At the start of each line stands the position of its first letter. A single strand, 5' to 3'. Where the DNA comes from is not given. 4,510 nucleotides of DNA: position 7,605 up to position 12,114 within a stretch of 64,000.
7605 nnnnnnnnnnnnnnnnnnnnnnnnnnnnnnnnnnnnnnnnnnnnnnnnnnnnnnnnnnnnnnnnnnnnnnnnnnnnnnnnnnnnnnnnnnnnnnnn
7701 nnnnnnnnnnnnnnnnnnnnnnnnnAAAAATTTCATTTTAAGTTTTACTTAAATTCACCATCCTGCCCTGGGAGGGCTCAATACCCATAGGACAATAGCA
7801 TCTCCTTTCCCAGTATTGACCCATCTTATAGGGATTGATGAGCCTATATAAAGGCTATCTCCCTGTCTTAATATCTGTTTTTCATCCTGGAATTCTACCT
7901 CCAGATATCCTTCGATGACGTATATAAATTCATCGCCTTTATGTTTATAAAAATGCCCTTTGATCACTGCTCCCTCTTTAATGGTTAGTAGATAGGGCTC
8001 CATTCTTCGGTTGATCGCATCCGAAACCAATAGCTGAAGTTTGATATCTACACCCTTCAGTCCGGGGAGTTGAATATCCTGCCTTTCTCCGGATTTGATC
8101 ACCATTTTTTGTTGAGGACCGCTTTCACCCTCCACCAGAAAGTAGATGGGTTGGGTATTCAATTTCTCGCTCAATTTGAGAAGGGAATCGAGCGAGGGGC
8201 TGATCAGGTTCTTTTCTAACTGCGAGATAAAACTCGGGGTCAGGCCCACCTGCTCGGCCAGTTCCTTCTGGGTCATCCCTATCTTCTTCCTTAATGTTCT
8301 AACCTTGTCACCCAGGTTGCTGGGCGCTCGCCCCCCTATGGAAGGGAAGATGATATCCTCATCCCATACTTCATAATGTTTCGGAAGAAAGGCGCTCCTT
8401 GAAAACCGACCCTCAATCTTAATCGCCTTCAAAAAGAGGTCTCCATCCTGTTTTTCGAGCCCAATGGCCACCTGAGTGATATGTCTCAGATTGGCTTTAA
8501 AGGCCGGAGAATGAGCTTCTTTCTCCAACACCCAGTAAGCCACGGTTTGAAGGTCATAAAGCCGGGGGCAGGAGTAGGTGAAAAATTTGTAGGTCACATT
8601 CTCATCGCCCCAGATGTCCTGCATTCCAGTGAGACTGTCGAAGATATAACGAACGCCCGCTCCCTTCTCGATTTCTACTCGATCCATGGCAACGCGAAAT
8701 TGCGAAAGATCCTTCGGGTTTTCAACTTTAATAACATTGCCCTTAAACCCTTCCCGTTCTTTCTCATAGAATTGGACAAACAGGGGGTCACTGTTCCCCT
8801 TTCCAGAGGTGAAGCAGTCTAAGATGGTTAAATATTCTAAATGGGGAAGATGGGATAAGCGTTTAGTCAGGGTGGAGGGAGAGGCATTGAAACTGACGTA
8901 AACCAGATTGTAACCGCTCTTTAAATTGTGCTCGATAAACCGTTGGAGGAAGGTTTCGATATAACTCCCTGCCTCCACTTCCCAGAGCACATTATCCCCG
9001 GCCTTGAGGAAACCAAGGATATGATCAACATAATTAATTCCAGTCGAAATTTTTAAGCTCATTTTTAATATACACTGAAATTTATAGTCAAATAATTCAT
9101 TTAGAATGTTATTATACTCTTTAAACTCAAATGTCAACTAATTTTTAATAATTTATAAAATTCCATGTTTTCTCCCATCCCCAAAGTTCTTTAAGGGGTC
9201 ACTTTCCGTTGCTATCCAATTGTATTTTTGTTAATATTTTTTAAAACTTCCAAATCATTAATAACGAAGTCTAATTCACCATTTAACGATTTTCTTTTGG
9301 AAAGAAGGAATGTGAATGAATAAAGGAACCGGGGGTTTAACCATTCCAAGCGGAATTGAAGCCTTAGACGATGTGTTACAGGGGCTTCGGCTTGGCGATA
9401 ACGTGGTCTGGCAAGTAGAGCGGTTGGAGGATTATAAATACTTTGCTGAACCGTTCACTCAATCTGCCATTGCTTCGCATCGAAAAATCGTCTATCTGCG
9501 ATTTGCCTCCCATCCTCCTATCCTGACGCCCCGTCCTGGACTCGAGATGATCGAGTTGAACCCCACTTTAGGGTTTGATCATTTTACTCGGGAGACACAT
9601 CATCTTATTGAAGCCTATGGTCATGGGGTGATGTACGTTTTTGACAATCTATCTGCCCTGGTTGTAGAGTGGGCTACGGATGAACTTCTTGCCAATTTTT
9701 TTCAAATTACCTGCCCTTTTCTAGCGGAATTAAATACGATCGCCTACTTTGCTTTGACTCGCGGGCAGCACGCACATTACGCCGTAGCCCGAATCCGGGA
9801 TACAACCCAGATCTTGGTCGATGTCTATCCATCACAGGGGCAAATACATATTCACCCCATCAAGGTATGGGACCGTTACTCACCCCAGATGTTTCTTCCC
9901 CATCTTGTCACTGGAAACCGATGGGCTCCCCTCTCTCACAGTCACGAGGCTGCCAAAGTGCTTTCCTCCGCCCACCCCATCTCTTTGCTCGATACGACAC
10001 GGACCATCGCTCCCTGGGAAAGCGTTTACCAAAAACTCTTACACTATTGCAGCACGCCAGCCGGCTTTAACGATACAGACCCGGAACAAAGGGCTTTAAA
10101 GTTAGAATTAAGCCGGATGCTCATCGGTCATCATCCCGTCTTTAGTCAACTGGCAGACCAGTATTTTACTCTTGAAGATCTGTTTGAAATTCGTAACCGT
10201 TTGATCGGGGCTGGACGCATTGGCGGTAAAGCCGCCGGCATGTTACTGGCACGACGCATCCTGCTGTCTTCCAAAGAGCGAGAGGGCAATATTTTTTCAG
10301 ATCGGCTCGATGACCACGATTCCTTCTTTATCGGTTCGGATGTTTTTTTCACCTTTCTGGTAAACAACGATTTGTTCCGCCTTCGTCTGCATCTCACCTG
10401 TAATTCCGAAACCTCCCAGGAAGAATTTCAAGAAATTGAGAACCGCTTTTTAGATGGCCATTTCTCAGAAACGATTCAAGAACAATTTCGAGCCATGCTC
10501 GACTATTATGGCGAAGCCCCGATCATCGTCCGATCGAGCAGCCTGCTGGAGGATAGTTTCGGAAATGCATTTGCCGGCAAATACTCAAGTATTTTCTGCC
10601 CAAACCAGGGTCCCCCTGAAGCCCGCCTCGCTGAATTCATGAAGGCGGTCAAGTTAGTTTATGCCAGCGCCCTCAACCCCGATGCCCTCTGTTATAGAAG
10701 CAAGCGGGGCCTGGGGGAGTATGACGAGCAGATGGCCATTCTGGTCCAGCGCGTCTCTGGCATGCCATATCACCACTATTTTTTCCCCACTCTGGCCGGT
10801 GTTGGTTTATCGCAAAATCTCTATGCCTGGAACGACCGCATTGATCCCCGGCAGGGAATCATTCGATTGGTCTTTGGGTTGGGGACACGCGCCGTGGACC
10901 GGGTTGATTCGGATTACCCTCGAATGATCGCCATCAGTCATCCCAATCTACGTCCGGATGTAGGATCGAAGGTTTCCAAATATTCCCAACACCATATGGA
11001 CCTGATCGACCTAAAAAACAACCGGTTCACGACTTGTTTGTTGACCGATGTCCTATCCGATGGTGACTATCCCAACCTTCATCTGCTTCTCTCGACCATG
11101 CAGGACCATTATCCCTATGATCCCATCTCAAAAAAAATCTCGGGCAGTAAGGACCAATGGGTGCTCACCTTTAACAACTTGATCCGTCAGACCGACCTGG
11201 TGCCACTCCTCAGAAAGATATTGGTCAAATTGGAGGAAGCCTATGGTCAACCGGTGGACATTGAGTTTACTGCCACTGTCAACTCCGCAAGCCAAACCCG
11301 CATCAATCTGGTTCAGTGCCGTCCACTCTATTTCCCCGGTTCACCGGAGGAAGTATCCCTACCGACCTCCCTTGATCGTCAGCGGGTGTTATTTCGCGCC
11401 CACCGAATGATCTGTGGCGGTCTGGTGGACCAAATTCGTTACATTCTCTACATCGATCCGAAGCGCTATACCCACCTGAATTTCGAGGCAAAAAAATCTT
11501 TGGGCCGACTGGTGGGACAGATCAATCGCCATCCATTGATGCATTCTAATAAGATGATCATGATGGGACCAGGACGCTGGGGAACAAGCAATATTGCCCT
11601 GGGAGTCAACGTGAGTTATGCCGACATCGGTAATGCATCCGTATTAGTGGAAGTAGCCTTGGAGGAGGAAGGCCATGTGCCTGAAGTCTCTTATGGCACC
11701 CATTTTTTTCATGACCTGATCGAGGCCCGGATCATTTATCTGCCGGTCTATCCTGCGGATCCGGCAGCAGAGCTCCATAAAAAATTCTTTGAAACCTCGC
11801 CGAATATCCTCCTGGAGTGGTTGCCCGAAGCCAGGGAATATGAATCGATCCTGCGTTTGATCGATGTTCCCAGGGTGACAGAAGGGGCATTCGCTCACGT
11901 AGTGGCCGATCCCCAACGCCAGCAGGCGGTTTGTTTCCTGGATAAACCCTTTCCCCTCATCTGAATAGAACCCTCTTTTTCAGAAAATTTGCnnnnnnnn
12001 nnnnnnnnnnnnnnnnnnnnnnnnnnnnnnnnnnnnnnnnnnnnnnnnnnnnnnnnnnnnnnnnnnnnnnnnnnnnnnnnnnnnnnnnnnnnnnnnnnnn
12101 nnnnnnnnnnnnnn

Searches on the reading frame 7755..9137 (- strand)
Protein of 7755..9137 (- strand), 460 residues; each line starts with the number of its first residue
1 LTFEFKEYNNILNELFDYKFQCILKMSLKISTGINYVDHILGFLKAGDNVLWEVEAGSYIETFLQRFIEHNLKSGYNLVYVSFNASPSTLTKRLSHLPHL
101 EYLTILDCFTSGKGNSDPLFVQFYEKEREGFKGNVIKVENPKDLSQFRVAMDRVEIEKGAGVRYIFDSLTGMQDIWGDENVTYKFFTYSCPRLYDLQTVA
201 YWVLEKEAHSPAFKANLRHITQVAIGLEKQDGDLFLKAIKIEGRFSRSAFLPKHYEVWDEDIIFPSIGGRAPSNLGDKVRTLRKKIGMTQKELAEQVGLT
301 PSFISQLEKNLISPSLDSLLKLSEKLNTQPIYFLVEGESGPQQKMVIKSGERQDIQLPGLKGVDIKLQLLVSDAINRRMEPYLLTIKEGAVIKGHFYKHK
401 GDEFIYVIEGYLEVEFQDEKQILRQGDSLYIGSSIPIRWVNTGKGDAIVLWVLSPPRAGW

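Call 38: search_protein_families(library=pfam, proteins=[window:7755-9137:-], max_evalue=0.00001)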
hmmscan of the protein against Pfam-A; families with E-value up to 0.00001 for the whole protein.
window:7755-9137:- (460 aa): 4 families
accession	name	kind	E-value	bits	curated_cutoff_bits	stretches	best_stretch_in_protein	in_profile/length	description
PF01381.28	HTH_3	-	1.6e-14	54.1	23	1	279-332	1-54/55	Helix-turn-helix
PF07883.17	Cupin_2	-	3.6e-14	52.7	27.2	1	383-452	2-69/70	Cupin domain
PF12844.13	HTH_19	-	1.4e-08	34.9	30.2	1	276-330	1-55/64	Helix-turn-helix domain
PF13560.12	HTH_31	-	1.4e-06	29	27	1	275-328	2-56/64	Helix-turn-helix domain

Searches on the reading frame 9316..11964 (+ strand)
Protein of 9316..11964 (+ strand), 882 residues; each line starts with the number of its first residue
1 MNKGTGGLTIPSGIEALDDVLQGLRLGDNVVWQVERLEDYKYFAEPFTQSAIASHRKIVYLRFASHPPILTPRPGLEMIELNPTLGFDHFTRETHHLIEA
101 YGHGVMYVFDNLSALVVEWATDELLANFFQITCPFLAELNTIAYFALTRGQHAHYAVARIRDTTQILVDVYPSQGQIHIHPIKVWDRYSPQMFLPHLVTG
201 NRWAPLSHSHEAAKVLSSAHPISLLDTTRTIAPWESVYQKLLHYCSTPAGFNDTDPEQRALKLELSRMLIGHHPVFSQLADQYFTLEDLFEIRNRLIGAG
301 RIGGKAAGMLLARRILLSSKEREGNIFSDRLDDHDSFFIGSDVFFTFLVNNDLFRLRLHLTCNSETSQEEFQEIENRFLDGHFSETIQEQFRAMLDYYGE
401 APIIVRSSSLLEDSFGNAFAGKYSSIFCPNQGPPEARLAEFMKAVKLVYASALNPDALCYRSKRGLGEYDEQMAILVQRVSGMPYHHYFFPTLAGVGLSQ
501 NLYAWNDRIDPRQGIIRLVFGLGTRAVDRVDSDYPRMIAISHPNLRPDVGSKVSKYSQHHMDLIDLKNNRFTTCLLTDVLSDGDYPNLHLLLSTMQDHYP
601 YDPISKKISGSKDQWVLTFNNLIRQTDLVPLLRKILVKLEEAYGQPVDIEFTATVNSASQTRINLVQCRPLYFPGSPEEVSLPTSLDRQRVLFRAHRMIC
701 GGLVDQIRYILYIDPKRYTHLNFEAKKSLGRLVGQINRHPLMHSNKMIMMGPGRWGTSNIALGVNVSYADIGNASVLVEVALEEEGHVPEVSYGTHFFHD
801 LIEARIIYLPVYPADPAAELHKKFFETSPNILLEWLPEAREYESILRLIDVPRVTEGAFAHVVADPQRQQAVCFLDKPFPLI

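Call 38: search_protein_families(library=pfam, proteins=[window:9316-11964:+], max_evalue=0.00001)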
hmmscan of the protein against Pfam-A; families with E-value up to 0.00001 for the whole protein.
window:9316-11964:+ (882 aa): 1 family
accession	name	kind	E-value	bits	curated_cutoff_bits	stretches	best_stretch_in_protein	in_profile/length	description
PF01326.24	PPDK_N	-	2.9e-46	158.7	27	1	301-673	3-311/328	Pyruvate phosphate dikinase, AMP/ATP-binding domain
